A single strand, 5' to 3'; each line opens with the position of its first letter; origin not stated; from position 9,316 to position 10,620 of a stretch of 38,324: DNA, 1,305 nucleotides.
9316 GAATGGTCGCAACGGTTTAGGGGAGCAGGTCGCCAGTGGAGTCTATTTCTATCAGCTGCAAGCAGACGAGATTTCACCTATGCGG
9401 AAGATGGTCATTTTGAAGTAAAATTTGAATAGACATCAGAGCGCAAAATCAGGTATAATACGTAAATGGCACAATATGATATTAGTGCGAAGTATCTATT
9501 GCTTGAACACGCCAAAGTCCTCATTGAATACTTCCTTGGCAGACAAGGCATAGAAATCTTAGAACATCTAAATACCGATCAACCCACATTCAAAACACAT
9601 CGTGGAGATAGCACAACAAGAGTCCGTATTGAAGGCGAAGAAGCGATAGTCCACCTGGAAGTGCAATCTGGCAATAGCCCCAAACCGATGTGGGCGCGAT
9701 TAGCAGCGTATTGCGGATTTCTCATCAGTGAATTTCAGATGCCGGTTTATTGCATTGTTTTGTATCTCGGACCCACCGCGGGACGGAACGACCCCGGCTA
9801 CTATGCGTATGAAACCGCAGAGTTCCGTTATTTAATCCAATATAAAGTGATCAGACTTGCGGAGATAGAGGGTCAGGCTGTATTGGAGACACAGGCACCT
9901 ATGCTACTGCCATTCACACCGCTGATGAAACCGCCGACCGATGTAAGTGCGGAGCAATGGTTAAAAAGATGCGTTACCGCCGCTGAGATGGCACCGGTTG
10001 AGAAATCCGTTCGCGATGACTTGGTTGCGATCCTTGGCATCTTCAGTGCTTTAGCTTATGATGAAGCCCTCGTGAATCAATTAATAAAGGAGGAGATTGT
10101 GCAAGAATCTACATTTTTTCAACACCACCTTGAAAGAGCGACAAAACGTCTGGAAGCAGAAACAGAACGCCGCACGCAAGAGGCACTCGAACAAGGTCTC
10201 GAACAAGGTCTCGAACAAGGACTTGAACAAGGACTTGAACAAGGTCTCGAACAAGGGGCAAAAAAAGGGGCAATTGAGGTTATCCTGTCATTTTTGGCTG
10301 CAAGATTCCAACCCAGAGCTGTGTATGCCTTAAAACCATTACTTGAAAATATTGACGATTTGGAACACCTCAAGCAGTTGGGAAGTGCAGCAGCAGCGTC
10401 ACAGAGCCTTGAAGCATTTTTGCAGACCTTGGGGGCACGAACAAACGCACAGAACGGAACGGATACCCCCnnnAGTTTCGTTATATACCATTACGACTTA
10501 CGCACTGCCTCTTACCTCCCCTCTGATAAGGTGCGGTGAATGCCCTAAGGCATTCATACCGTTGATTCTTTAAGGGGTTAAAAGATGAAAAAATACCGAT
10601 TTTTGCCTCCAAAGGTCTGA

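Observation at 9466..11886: Rpn/YhgA-like nuclease with an in-frame internal SD+GTG, next to a paralog that is exactly its nuclease-deleted form: candidate toxin / intragenic-antitoxin module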

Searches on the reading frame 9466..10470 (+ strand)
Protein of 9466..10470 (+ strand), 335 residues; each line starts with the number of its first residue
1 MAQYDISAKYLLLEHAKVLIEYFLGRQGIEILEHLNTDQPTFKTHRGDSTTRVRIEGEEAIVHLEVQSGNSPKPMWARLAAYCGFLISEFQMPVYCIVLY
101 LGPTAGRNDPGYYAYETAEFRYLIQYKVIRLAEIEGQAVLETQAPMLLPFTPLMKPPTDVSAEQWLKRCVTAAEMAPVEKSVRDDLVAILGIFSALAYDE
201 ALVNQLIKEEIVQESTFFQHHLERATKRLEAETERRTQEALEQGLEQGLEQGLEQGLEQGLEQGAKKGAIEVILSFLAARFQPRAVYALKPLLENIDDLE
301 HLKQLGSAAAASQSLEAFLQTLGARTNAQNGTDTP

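Call 3: search_protein_families(library=pfam, proteins=[window:9466-10470:+], max_evalue=0.1)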
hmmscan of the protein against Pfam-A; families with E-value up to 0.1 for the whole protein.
window:9466-10470:+ (335 aa): 1 family
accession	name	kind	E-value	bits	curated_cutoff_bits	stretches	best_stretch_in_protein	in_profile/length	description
PF09811.14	Yae1_N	-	0.00058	19.9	27.5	1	242-269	3-30/39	Essential protein Yae1, N terminal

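Call 4: search_protein_families(library=ncbifam, proteins=[window:9466-10470:+], max_evalue=0.1)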
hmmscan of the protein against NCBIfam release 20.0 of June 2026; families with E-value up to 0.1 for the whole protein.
window:9466-10470:+ (335 aa): 7 families
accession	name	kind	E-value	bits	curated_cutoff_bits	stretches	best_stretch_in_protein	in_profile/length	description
NF009925.1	PRK13386.1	equivalog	8.2e-07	28.5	192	1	230-269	28-67/228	flagellar assembly protein FliH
NF004270.2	PRK05687.2-1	equivalog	9.9e-07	28.6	180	1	228-268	34-82/223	flagellar assembly protein FliH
NF004266.1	PRK05687.1-1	equivalog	3.3e-06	26.7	260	1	208-271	25-88/230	flagellar assembly protein FliH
NF004267.1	PRK05687.1-3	equivalog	6.7e-06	25.4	293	1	223-268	62-107/266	flagellar assembly protein FliH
TIGR01784.1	T_den_put_tspse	subfamily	0.00027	20.9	52.1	1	199-281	172-254/273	Rpn family recombination-promoting nuclease/putative transposase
NF005198.1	PRK06669.1-3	equivalog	0.025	13.8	200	1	221-261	115-155/299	flagellar assembly protein FliH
TIGR03825.1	FliH_bacil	equivalog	0.034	13.7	148.9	1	204-259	54-108/255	flagellar assembly protein FliH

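Call 7: find_homologous_proteins(query=window:9466-10470:+)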
Query window:9466-10470:+ (335 aa): 1486 proteins with E <= 0.001 among 8000 candidates; the best 120 are listed.
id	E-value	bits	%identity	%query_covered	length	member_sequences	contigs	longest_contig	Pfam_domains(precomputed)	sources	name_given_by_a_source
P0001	4.0e-181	619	85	100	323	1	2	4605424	-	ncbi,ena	-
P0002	9.4e-163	559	78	100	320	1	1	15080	-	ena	-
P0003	4.8e-159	547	77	96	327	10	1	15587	-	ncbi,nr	ncbi:hypothetical protein C6503_19780 [Candidatus Poribacteria bacterium]|nr:MAG: hypothetical prote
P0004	1.3e-153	529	76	96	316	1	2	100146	-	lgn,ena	-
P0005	1.8e-147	509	75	96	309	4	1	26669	-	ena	-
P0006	1.0e-142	493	72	96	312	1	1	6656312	-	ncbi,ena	-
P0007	1.4e-141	489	72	96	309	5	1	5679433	-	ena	-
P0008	2.8e-139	482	72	93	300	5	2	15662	-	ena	-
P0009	4.6e-138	478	70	96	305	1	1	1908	-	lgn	-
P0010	2.8e-134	465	69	96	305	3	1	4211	-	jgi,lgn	-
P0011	1.1e-123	431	80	70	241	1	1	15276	-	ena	-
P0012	3.8e-96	340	52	96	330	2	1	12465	-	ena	-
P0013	2.3e-94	334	51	96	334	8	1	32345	-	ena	-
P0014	6.6e-94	333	51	97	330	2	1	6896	-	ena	-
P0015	1.5e-93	332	67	74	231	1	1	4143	-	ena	-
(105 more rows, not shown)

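Call 10: find_encoding_contigs(protein=P0001, flank=10000, max_places=4)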
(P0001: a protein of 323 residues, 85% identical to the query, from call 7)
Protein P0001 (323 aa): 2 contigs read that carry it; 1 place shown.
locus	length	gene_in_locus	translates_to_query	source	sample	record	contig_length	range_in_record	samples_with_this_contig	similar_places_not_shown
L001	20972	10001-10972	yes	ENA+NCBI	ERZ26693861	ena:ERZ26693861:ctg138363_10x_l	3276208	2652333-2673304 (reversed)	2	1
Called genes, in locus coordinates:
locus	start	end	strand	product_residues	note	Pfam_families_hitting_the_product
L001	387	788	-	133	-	-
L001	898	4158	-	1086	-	PF00930:DPPIV_N (faint), PF26549:Tricorn_N, PF26550:Tricorn_2nd, PF07676:PD40 (weak), PF14684:Tricorn_C1, PF14685:PDZ_Tricorn, PF03572:Peptidase_S41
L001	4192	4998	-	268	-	PF01061:ABC2_membrane, PF12698:ABC2_membrane_3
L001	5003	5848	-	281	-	PF00005:ABC_tran, PF13304:AAA_21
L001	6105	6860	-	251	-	PF03328:HpcH_HpaI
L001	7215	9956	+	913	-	PF18962:Por_Secre_tail (faint), PF13860:FlgD_ig (weak)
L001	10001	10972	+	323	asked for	-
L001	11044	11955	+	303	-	PF05721:PhyH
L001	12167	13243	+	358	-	PF12323:HTH_OrfB_IS605 (weak), PF01385:OrfB_IS605, PF07282:Cas12f1-like_TNB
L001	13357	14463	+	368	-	PF12704:MacB_PCD, PF02687:FtsX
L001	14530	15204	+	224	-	PF00005:ABC_tran, PF02463:SMC_N (weak)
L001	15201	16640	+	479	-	-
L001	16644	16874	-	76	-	-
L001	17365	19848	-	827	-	-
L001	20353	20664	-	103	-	PF00355:Rieske, PF13806:Rieske_2, PF22543:Rieske_4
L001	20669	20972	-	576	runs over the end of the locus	PF00528:BPD_transp_1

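Call 18: search_solved_structures(query=A2, max_evalue=10, show_alignments=3)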
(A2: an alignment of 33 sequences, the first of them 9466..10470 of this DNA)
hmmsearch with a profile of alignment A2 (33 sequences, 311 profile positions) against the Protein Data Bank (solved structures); distinct sequences matched with E-value up to 10: 1.
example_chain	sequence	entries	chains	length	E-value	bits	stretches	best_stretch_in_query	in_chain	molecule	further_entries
2hjm_A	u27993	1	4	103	1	11.7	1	225-282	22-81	Hypothetical protein PF1176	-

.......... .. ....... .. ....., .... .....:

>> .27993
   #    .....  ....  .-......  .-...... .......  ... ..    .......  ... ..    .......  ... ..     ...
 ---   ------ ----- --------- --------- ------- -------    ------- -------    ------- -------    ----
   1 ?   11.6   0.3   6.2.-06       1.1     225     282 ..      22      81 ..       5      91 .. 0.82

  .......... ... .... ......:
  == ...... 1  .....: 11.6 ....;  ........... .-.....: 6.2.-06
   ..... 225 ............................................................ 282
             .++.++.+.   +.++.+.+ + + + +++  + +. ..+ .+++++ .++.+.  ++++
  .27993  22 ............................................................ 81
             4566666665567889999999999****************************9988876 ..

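Call 27: find_related_loci(query=A2, collection=genome_contigs, flank=4000)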
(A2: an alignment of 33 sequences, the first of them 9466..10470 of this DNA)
Query A2 (335 aa) in genome_contigs; peptide patterns used: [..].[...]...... (x = any residue, [..] = any of these).
541 stretches matched a pattern; 509 encode a relative of the query (tblastn E <= 1e-3); the best 80 are kept; 80 distinct loci.
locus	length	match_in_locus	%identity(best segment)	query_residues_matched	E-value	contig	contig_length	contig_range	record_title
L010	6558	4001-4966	77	1-322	1e-168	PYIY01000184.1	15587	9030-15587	MAG: Candidatus Poribacteria bacterium isolate PCPOR4 Ga0207198_1184, whole genome shotgun sequence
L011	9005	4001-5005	74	1-322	3e-164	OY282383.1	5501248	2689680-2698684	MAG: uncultured Poribacteria bacterium isolate 7c199f84-8048-4b63-b208-6e17c6421a0a genome assembly, chromosome: 1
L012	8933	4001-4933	75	1-322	6e-160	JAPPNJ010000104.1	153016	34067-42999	MAG: Candidatus Poribacteria bacterium isolate RHO3_bin_69 NODE_224_length_153016_cov_15.925236, whole genome shotgun se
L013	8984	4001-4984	75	1-328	1e-158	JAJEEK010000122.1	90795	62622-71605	MAG: Candidatus Poribacteria bacterium isolate p16x34bins.28 k141_810202, whole genome shotgun sequence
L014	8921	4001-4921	72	1-322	3e-154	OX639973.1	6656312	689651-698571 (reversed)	MAG: uncultured Poribacteria bacterium isolate a51c2dcd-0bc8-4832-ac43-f95c9d639ad7 genome assembly, chromosome: 1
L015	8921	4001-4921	71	1-322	9e-153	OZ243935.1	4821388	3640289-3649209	MAG: Candidatus Poribacteria bacterium isolate 04a31957-9a65-48c7-867d-416cbb8de8da genome assembly, chromosome: 1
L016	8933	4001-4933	73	1-322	4e-144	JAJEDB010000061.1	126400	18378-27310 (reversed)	MAG: Candidatus Poribacteria bacterium isolate jk18xAbins.50 k141_332560, whole genome shotgun sequence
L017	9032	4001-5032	49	1-326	1e-108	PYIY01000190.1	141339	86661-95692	MAG: Candidatus Poribacteria bacterium isolate PCPOR4 Ga0207198_1190, whole genome shotgun sequence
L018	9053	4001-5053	49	1-331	4e-108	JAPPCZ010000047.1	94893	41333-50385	MAG: Candidatus Poribacteria bacterium isolate IRC4_bin_14 NODE_254_length_94893_cov_20.9511, whole genome shotgun seque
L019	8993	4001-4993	51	1-331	1e-107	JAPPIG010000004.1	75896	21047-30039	MAG: Candidatus Poribacteria bacterium isolate RHO2_bin_17 NODE_576_length_75896_cov_67.694400, whole genome shotgun seq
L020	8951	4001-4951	50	3-330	6e-106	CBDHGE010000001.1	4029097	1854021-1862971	MAG: Candidatus Poribacteria bacterium isolate 9ac9c1da-626f-4e18-9c15-12d165d572a9 genome assembly, contig: contig_1, w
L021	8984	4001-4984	50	1-322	1e-105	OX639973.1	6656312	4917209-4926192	MAG: uncultured Poribacteria bacterium isolate a51c2dcd-0bc8-4832-ac43-f95c9d639ad7 genome assembly, chromosome: 1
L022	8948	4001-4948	52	1-322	4e-105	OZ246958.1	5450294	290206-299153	MAG: Candidatus Poribacteria bacterium isolate eb1091dc-daf2-4aeb-812c-2eaa76c9e045 genome assembly, chromosome: 1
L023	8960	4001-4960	50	1-322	2e-105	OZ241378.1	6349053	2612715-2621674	MAG: Candidatus Poribacteria bacterium isolate 8f0f5501-85a9-4e66-9deb-4e7c08d09c04 genome assembly, chromosome: 1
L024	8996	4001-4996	50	1-322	2e-104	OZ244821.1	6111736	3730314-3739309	MAG: Candidatus Poribacteria bacterium isolate f8e195d4-717b-4ac2-aaf5-fcbd41c48ae0 genome assembly, chromosome: 1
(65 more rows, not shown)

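Call 29: predict_structure(alignment_id=A2)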
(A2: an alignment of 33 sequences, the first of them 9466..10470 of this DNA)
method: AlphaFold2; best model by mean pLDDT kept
length: 335 residues; sequences in the alignment: 33
mean_pLDDT: 83.3   pTM: 0.63
mean pLDDT of the five models: 83.3, 82.5, 81.0, 80.6, 79.2
residues with pLDDT >= 90: 143; 70-90: 132; 50-70: 44; < 50: 16
segments of 3 or more residues with pLDDT < 50: 38-46, 329-335
pLDDT, mean of each block of 10 residues (from residue 1): 72 88 94 71 52 96 89 85 90 94 90 93 93 95 90 96 96 93 90 89 82 69 63 77 74 65 80 90 88 88 89 89 64 34
secondary structure, 60 per line:
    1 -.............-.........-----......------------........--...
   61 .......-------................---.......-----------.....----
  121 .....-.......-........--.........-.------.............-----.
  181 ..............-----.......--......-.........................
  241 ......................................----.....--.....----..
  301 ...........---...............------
elements in order: H2-14 H16-24 E30-35 E48-55 E58-67 H75-90 E94-100 E112-116 E121-125 E127-130 H136-142 H145-153 H162-174 H180-194 H200-206 H209-214 H216-278 H283-287 H290-294 H299-311 H315-329

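Call 31: search_protein_families(library=pfam, alignment_id=A2, max_evalue=1)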
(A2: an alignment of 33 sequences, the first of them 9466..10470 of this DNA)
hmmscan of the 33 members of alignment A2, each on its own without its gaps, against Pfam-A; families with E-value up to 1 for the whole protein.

A. member 1, window:9466-10470:+ (335 aa): 2 families
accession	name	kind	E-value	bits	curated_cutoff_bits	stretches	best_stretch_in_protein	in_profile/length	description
PF09811.14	Yae1_N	-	0.00058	19.9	27.5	1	242-269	3-30/39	Essential protein Yae1, N terminal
PF11657.13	Activator-TraM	-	0.28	11.6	24.4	1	199-269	23-96/142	Transcriptional activator TraM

B. families by the number of members that match (of 33 scanned): 17 families
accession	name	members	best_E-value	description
PF09811.14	Yae1_N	12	1.7e-05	Essential protein Yae1, N terminal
PF12510.13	Smoothelin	1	0.021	Smoothelin cytoskeleton protein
PF06891.17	P2_Phage_GpR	1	0.027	P2 phage tail completion protein R (GpR)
PF23487.1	Ig_TMEM132_6th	1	0.028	TMEM132 sixth domain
PF14492.12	EFG_III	1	0.04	Elongation Factor G, domain III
PF03455.24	dDENN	1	0.044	dDENN domain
PF16716.10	BST2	1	0.062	Bone marrow stromal antigen 2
PF12279.13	DUF3619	1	0.079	Protein of unknown function (DUF3619)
PF19307.5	SrpI-like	1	0.097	Type 2A encapsulin shell protein SrpI-like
PF11176.13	Tma16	1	0.1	Translation machinery-associated protein 16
PF21761.2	RedAm-like_C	1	0.12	NADPH-dependent reductive aminase-like, C-terminal domain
PF16156.12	DUF4864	1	0.16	Domain of unknown function (DUF4864)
PF09798.14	LCD1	1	0.19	DNA damage checkpoint protein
PF02203.21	TarH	1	0.2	Tar ligand binding domain homologue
PF22888.1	FIMAH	1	0.23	FIMAH domain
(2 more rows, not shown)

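Call 32: fold_search(model_id=the predicted structure, library=pdb)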
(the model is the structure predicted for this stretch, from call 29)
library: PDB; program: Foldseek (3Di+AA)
matches with E <= 10: 860; with E <= 0.001: 0
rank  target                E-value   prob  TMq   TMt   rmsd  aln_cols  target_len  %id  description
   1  6wam_F                2.8e-02  0.69  0.21  0.17  13.7       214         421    8  Structure of Acinetobacter baumannii Cap4 SAVED/CARF-domain containing receptor (released 2020-06-17)
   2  5gkj_B                2.9e-02  0.99  0.18  0.25   4.8        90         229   19  Structure of EndoMS in apo form (released 2016-11-02)
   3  6qnz_A                7.7e-02  0.20  0.11  0.07  14.5       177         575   10  Crystal structure of the site-specific DNA nickase N.BspD6I E418A Mutant (released 2020-03-04)
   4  5j3s                  8.6e-02  0.97  0.16  0.21   4.4        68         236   15  Crystal structure of the catalytic domain of human tyrosyl DNA phosphodiesterase 2 in complex with a small molecule inhi (released 2016-05-04)
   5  5ino_B                8.6e-02  0.94  0.14  0.18   4.7        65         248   12  Human Tdp2 reaction product (5'-phosphorylated DNA)-Mg2+ complex (released 2016-04-27)
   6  8txr_A                8.6e-02  0.09  0.11  0.10  46.7       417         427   13  E. coli ExoVII(H238A) (released 2024-01-31)
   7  6wan_F                9.6e-02  0.38  0.19  0.16  14.4       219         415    8  Structure of Acinetobacter baumannii Cap4 SAVED/CARF-domain containing receptor with the cyclic trinucleotide 3'3'3'-c (released 2020-06-17)
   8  6vm6_F                9.6e-02  0.38  0.20  0.16  13.9       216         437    8  Structure of Acinetobacter baumannii Cap4 SAVED/CARF-domain containing receptor with the cyclic trinucleotide 2'3'3'-c (released 2020-06-17)
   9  6vm5                  1.1e-01  0.38  0.20  0.17  13.3       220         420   10  Structure of Moraxella osloensis Cap4 SAVED/CARF-domain containing receptor (released 2020-06-17)
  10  5ino_A                1.1e-01  0.93  0.14  0.18   4.3        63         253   14  Human Tdp2 reaction product (5'-phosphorylated DNA)-Mg2+ complex (released 2016-04-27)
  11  9bgk_F                1.1e-01  0.80  0.22  0.08   7.2       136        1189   16  Structure of V.cholera DdmDE (2D:1E) in complex with DNA (released 2024-10-23)
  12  6vm6_B                1.3e-01  0.30  0.18  0.15  14.0       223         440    8  Structure of Acinetobacter baumannii Cap4 SAVED/CARF-domain containing receptor with the cyclic trinucleotide 2'3'3'-c (released 2020-06-17)
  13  5gke_A                1.3e-01  0.97  0.20  0.27   3.7        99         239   17  Structure of EndoMS-dsDNA1 complex (released 2016-11-02)
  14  4gyz_F                1.3e-01  0.85  0.16  0.21   5.3        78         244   14  Mus Musculus Tdp2 Bound to dAMP and Mg2+ (released 2012-10-31)
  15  2hkp                  1.3e-01  0.12  0.13  0.15  14.3       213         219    9  SUMO protease Ulp1 with the catalytic cysteine oxidized to a sulfenic acid (released 2007-07-31)
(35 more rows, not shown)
